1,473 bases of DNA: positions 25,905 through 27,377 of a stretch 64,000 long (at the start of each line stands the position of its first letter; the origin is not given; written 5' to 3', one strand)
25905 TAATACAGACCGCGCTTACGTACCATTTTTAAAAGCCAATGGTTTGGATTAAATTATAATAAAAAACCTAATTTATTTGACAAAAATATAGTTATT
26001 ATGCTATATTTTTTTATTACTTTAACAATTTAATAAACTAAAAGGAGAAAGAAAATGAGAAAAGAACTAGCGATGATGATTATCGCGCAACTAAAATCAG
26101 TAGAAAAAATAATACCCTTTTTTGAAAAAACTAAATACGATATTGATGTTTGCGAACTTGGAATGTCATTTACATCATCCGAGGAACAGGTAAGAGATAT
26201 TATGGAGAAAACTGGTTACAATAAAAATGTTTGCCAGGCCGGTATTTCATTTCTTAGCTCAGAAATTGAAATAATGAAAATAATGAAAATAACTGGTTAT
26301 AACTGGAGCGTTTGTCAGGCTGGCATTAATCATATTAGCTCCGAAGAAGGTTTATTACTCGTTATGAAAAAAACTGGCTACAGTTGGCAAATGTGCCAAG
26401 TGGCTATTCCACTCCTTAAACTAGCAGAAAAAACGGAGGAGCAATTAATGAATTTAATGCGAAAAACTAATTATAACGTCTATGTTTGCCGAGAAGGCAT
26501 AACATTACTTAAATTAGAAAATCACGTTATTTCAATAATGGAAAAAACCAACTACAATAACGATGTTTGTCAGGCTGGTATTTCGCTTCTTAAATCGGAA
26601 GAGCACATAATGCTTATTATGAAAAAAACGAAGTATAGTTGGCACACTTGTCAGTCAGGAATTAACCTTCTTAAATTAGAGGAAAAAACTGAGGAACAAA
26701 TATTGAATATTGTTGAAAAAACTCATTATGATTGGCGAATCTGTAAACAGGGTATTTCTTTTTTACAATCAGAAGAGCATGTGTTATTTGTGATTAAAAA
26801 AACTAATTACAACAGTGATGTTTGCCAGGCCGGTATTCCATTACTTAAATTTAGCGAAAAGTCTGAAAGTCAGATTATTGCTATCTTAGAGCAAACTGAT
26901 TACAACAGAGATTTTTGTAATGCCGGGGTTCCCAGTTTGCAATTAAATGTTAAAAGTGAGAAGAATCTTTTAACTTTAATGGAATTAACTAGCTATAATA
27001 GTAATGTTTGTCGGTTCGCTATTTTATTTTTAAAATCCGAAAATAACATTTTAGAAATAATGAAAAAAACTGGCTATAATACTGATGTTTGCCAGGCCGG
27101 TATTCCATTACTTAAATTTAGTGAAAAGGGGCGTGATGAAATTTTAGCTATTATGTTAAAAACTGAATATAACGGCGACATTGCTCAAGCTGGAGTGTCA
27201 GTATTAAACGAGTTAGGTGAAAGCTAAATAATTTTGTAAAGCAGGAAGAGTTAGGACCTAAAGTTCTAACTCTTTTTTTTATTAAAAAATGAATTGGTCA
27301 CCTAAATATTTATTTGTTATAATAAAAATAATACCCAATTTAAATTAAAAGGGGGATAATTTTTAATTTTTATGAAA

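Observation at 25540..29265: Hemerythrin, then Cys-repeat protein, VIT1-like transporter, and second Cys-repeat protein: an unrecognised repeat family in a possible iron/oxygen context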

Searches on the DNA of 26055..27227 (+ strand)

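Call 96: search_rna_families(source=L007, start=2100, end=6050, threshold=gathering)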
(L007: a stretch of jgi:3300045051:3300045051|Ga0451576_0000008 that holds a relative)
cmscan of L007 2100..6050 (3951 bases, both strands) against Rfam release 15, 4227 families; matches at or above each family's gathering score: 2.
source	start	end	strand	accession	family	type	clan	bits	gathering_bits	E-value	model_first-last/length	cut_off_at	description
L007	2542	5546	+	RF02541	LSU_rRNA_bacteria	Gene; rRNA;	CL00112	2489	50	0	1-2925/2925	no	Bacterial large subunit ribosomal RNA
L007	5636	5750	+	RF00001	5S_rRNA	Gene; rRNA;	CL00113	96.2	38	7.4e-21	1-120/120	no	5S ribosomal RNA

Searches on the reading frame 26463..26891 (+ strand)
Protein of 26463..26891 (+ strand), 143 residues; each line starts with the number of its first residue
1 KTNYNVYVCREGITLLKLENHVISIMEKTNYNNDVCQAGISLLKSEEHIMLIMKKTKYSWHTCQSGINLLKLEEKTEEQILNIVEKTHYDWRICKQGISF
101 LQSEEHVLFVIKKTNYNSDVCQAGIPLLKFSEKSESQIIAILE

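Call 81: predict_structure(alignment_id=A7)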
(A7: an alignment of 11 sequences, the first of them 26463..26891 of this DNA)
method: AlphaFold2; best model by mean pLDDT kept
length: 143 residues; sequences in the alignment: 11
mean_pLDDT: 93.2   pTM: 0.82
mean pLDDT of the five models: 93.2, 92.7, 92.6, 92.4, 91.8
residues with pLDDT >= 90: 121; 70-90: 20; 50-70: 2; < 50: 0
segments of 3 or more residues with pLDDT < 50: none
pLDDT, mean of each block of 10 residues (from residue 1): 77 87 94 93 94 95 94 97 96 97 97 97 96 93 87
secondary structure, 60 per line:
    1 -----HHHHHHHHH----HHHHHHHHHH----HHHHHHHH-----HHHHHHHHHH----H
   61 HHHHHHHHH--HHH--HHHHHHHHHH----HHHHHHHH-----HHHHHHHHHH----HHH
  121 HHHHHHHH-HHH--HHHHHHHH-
elements in order: H6-14 H19-28 H33-40 H46-55 H60-69 H77-86 H91-98 H104-113 H118-128 H135-142

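Call 84: fold_search(model_id=the predicted structure, library=pdb)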
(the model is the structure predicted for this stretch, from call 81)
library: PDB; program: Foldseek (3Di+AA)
matches with E <= 10: 221; with E <= 0.001: 0
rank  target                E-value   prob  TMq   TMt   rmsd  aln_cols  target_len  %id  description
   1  8fin_B                2.4e-01  0.47  0.28  0.24  12.8       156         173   14  Multi-state design of two-state switchable hinge proteins (released 2023-08-16)
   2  5cwj                  2.8e-01  0.47  0.29  0.27  12.5       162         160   14  Crystal structure of de novo designed helical repeat protein DHR49 (released 2015-12-16)
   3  5k7v_A                3.4e-01  0.21  0.21  0.14  16.9       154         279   14  Computational Design of Self-Assembling Cyclic Protein Homooligomers (released 2017-04-12)
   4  6vfk_B                3.5e-01  0.18  0.22  0.13  14.6       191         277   12  De novo designed tetrahedral nanoparticle T33_dn10 displaying 4 copies of BG505-SOSIP trimer on the surface (released 2020-07-22)
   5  6xh5_A                5.0e-01  0.35  0.28  0.15   9.3       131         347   12  Hierarchical design of multi-scale protein complexes by combinatorial assembly of oligomeric helical bundle and repeat (released 2021-06-02)
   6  8v3b_a                1.0e+00  0.10  0.18  0.09  16.0       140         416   16  Computational Designed Nanocage O43_129_+4 (released 2024-03-13)
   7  2r5s_A                1.2e+00  0.30  0.32  0.28  16.5       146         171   12  The crystal structure of a domain of protein VP0806 (unknown function) from Vibrio parahaemolyticus RIMD 2210633 (released 2007-09-18)
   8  8fo8_C                1.4e+00  0.20  0.31  0.03  11.1       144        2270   14  Cryo-EM structure of Rab29-LRRK2 complex in the LRRK2 dimer state (released 2024-01-03)
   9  8qoz_N                1.5e+00  0.77  0.49  0.19   4.4       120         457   11  Cryo-EM Structure of Pre-B+5'ss+ATPgammaS Complex (core part) (released 2024-05-22)
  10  5ftp_A                1.5e+00  0.38  0.43  0.32   7.8       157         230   11  sulfur SAD phasing of Cdc23Nterm: data collection with a tailored X- ray beam size at 2.69 A wavelength (4.6 keV) (released 2016-03-16)
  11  8cus_A                1.6e+00  0.33  0.36  0.38   9.2       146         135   14  Accurate computational design of genetically encoded 3D protein crystals (released 2023-11-01)
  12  8fo2_E                1.6e+00  0.18  0.30  0.04  11.8       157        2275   14  Cryo-EM structure of Rab29-LRRK2 complex in the LRRK2 monomer state (released 2024-01-03)
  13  6e9r_A                1.6e+00  0.08  0.20  0.18  13.3       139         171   12  DHF46 filament (released 2018-11-21)
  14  8e0n_A                1.6e+00  0.08  0.19  0.17  14.7       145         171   12  Homotrimeric variant of tcTRP9, BGL18 (released 2023-04-12)
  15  6vfh_A                1.9e+00  0.14  0.27  0.29   8.5       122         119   11  De novo designed tetrahedral nanoparticle T33_dn10 (released 2020-08-12)
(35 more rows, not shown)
